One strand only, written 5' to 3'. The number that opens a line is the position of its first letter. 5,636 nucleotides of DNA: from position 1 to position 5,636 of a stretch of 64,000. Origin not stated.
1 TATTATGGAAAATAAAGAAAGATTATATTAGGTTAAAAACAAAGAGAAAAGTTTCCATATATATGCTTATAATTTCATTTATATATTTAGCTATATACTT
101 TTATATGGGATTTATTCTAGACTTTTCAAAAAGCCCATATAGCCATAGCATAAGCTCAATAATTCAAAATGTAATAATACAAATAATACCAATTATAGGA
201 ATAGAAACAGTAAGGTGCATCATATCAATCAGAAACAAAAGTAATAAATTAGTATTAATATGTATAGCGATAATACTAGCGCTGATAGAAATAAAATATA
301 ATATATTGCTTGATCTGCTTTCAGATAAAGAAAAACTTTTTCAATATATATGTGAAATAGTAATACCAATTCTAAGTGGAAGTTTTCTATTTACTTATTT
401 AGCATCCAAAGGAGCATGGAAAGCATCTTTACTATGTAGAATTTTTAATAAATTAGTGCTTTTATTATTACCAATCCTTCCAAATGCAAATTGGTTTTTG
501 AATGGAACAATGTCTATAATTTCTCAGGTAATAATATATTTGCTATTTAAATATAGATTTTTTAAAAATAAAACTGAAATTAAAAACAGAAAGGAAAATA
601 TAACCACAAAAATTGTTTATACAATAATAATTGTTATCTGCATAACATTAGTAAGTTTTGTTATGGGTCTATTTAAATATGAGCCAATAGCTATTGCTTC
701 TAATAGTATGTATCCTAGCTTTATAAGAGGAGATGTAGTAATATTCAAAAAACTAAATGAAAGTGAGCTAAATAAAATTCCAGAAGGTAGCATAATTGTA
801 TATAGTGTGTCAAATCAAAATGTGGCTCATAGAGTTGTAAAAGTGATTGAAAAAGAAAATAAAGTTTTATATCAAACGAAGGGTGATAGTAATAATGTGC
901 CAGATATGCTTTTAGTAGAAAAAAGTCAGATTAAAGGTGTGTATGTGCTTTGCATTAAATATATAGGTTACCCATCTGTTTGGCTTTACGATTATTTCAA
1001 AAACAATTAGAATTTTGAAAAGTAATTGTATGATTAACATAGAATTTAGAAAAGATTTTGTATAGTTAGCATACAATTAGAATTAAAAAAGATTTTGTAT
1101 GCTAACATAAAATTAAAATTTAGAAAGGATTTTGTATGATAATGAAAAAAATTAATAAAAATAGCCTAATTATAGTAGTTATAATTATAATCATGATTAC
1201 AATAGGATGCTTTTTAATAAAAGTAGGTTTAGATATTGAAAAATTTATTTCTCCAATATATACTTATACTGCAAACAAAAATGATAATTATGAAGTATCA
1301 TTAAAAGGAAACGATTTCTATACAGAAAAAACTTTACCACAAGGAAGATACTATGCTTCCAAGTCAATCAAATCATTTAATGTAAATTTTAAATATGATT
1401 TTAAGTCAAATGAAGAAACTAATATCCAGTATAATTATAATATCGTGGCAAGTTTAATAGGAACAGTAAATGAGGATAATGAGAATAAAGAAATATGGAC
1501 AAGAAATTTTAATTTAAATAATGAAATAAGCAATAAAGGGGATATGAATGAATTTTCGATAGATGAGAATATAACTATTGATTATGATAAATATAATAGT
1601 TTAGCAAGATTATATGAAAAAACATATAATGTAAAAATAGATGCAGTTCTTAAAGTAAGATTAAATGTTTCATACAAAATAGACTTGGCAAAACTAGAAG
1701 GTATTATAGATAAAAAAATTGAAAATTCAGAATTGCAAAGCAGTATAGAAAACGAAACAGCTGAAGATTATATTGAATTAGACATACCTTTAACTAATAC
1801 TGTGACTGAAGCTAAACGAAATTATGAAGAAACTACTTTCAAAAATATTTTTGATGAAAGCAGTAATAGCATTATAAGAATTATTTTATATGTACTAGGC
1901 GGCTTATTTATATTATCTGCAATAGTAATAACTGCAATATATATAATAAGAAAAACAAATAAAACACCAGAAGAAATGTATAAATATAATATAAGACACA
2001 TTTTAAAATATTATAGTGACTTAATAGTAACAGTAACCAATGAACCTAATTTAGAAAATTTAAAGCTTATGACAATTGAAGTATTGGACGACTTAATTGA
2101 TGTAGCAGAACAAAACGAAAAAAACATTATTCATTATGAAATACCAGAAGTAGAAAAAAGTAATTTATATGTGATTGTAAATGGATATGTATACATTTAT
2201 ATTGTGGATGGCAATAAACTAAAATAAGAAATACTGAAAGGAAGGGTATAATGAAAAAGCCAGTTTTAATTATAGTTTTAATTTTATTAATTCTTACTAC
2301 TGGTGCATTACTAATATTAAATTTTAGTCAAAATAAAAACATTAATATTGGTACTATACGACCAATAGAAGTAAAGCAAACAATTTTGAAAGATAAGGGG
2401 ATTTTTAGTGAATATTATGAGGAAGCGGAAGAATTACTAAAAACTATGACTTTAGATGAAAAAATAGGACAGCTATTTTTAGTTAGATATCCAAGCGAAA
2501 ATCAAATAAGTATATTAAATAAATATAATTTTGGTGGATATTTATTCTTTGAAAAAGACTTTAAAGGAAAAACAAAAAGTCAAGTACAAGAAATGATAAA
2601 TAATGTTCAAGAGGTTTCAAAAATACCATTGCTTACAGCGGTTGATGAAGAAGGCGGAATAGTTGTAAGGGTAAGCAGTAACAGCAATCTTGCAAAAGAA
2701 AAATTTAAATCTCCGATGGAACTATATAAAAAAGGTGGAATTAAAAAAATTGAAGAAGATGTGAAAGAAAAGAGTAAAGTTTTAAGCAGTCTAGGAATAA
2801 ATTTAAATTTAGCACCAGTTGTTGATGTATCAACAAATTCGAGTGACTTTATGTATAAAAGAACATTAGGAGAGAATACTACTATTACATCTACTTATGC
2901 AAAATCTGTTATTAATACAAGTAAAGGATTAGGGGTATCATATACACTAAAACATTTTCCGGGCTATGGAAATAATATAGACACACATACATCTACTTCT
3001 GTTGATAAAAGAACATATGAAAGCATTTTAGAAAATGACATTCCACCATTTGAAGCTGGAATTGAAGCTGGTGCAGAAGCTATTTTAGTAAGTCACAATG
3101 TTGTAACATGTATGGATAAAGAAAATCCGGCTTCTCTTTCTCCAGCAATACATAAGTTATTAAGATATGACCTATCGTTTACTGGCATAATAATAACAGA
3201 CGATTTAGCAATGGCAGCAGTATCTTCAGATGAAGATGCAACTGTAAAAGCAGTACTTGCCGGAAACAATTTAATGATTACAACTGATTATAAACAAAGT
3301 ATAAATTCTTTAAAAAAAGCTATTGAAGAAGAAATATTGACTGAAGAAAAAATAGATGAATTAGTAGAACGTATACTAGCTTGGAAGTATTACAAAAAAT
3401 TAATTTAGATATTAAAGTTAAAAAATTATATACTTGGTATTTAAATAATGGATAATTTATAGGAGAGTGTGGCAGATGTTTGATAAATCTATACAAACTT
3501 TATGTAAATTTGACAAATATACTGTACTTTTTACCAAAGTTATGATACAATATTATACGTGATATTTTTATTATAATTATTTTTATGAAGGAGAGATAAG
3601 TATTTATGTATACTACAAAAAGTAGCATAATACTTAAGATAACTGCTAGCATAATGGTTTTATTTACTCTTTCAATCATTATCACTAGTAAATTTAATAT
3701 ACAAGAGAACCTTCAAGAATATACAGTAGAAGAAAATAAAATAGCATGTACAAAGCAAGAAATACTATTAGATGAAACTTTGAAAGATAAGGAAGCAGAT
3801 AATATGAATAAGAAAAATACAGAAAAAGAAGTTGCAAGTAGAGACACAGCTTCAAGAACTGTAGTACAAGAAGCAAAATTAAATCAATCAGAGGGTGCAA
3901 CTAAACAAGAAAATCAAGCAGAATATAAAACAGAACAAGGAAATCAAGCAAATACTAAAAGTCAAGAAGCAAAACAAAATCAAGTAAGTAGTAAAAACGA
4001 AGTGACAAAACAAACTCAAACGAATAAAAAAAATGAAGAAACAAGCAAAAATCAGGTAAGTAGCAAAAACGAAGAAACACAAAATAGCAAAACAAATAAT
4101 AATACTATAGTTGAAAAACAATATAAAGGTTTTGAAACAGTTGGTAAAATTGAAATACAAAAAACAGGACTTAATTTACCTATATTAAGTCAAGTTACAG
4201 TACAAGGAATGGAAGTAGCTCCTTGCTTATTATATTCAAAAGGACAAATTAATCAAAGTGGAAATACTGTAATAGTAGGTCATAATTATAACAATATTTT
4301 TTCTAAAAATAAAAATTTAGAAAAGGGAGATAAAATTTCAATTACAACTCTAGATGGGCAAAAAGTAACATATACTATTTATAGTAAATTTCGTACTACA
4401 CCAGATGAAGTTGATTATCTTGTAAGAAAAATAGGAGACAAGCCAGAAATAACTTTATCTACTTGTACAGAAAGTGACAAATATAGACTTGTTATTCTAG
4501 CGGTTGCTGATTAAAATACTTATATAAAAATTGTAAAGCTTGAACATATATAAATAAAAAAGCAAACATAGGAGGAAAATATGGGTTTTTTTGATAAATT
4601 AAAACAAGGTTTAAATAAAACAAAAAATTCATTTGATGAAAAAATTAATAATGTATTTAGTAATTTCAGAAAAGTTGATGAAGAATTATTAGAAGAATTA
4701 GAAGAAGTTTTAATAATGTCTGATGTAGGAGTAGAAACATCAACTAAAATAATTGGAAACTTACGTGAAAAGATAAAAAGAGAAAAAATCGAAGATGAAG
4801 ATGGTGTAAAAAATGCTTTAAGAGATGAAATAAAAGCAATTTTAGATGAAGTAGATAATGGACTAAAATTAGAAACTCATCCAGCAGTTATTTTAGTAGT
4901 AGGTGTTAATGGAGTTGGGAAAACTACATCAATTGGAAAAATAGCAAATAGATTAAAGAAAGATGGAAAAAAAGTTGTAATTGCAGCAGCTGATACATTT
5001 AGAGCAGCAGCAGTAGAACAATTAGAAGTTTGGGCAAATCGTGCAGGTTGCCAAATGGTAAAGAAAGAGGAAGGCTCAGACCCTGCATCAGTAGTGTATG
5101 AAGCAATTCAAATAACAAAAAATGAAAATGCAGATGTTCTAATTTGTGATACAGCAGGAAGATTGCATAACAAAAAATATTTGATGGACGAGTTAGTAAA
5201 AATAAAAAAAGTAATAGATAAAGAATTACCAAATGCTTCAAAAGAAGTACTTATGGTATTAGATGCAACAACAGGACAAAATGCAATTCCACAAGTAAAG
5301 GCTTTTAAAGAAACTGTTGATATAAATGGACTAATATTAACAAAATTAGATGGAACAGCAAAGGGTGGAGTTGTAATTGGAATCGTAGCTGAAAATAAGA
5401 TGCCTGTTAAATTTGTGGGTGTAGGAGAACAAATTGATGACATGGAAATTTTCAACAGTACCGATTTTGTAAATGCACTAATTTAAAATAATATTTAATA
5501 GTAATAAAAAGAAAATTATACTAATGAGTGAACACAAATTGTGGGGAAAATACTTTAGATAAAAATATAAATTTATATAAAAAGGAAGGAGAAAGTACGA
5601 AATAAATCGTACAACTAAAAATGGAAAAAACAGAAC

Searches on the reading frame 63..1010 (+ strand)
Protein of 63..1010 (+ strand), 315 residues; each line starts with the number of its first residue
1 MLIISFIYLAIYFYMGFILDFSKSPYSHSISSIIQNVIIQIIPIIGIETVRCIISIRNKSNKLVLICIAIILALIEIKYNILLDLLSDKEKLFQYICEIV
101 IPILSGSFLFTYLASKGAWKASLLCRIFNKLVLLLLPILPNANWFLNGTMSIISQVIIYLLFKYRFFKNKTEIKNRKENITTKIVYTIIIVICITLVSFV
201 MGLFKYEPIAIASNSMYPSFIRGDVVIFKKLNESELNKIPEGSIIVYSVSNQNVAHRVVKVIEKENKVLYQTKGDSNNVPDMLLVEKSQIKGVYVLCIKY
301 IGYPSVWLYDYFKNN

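Call 32: search_protein_families(library=pfam, max_evalue=1e-8, proteins=[window:63-1010:+])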
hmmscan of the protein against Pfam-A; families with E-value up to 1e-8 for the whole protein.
window:63-1010:+ (315 aa): 0 families

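Call 60: find_encoding_contigs(protein=window:63-1010:+, flank=10000, max_places=2)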
Protein window:63-1010:+ (315 aa): no gene with exactly this product is on record in the collection.

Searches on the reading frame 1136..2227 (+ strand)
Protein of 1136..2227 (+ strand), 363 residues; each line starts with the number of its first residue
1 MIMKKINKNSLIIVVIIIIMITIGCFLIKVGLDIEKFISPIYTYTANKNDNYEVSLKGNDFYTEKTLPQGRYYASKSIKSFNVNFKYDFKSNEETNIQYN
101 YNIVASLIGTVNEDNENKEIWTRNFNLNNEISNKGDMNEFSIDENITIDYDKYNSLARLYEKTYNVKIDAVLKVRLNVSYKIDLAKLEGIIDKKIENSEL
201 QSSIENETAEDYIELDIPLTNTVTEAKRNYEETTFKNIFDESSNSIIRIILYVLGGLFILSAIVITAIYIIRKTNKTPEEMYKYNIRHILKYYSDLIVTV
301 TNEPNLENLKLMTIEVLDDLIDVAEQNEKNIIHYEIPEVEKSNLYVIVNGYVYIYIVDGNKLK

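Call 32: search_protein_families(library=pfam, max_evalue=1e-8, proteins=[window:1136-2227:+])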
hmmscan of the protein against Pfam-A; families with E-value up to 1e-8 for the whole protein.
window:1136-2227:+ (363 aa): 1 family
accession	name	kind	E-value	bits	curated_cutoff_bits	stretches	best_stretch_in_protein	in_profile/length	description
PF17231.7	DUF5305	-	9.4e-12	45.3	29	1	121-355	1-217/217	Family of unknown function (DUF5305)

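Call 64: find_encoding_contigs(protein=window:1136-2227:+, flank=10000, max_places=3)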
Protein window:1136-2227:+ (363 aa): 7 contigs read that carry it; 3 places shown.
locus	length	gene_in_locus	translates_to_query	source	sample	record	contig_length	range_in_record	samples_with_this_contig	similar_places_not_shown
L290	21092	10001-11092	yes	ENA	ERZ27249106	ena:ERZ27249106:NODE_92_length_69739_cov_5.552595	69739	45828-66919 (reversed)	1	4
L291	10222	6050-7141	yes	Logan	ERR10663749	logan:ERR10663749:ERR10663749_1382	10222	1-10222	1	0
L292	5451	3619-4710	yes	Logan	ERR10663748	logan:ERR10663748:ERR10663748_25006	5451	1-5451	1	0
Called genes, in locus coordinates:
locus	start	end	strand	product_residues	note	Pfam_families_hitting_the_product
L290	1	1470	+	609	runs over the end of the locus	PF00122:E1-E2_ATPase, PF00702:Hydrolase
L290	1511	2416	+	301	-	PF17125:Methyltr_RsmF_N (weak), PF22458:RsmF-B_ferredox, PF01189:Methyltr_RsmB-F, PF13847:Methyltransf_31 (weak)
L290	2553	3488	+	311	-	-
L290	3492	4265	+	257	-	PF00899:ThiF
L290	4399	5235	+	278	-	PF01171:ATP_bind_3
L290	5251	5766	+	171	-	PF02870:Methyltransf_1N, PF01035:DNA_binding_1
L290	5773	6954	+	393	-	PF01966:HD, PF13286:HD_assoc (faint)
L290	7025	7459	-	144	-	-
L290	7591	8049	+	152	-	PF03073:TspO_MBR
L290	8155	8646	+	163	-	PF22544:HYDIN_VesB_CFA65-like_Ig (weak)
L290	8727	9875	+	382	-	-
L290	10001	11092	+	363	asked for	PF17231:DUF5305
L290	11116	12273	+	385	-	PF00933:Glyco_hydro_3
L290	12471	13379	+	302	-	PF04203:Sortase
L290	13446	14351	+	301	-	PF02881:SRP54_N, PF13604:AAA_30 (weak), PF00448:SRP54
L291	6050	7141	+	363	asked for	PF17231:DUF5305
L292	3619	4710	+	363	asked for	PF17231:DUF5305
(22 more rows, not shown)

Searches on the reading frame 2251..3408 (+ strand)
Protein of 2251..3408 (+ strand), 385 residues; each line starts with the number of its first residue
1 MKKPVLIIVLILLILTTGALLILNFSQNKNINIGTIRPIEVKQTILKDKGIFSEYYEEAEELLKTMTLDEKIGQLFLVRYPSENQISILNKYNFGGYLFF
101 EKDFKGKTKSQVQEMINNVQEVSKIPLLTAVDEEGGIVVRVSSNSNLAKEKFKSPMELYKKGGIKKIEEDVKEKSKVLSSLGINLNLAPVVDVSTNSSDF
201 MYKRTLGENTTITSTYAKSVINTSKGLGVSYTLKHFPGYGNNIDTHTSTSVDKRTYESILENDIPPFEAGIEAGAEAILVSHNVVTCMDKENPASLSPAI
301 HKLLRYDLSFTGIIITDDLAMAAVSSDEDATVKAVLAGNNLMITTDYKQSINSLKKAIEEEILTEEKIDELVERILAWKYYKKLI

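Call 32: search_protein_families(library=pfam, max_evalue=1e-8, proteins=[window:2251-3408:+])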
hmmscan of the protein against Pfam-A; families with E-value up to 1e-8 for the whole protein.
window:2251-3408:+ (385 aa): 1 family
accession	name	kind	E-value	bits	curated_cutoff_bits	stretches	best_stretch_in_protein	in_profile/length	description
PF00933.27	Glyco_hydro_3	-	1.9e-56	192.3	27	1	67-376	1-314/316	Glycosyl hydrolase family 3 N terminal domain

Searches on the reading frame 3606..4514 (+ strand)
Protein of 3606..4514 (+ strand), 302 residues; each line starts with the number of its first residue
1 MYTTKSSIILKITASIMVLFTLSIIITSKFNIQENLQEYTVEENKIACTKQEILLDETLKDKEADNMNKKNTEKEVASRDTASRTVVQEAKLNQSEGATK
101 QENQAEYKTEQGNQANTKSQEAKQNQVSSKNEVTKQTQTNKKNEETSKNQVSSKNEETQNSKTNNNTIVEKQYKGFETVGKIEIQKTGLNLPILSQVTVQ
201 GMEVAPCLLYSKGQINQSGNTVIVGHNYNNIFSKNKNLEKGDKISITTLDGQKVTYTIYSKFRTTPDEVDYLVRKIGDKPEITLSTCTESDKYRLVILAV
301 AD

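Call 32: search_protein_families(library=pfam, max_evalue=1e-8, proteins=[window:3606-4514:+])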
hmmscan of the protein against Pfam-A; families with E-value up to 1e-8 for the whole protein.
window:3606-4514:+ (302 aa): 1 family
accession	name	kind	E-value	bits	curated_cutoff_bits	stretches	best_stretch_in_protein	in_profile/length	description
PF04203.18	Sortase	-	6.4e-22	78.1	26.6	1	182-300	1-123/125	Sortase domain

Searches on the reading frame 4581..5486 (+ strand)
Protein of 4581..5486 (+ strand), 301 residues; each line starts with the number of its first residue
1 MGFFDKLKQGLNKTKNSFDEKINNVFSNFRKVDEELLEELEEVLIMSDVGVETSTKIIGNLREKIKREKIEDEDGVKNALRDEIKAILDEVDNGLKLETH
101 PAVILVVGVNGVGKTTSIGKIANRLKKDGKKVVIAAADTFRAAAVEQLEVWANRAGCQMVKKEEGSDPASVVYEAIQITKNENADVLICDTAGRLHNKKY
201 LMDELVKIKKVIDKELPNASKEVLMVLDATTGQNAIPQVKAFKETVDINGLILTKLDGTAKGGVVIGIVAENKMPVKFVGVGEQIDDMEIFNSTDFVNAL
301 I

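Call 32: search_protein_families(library=pfam, max_evalue=1e-8, proteins=[window:4581-5486:+])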
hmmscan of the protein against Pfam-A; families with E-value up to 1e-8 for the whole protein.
window:4581-5486:+ (301 aa): 2 families
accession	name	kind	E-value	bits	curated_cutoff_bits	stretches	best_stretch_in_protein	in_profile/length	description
PF00448.28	SRP54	-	2.3e-77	259.5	22.7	1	101-300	1-194/196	SRP54-type protein, GTPase domain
PF02881.24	SRP54_N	-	1.6e-17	63.9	22.4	1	20-84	3-75/75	SRP54-type protein, helical bundle domain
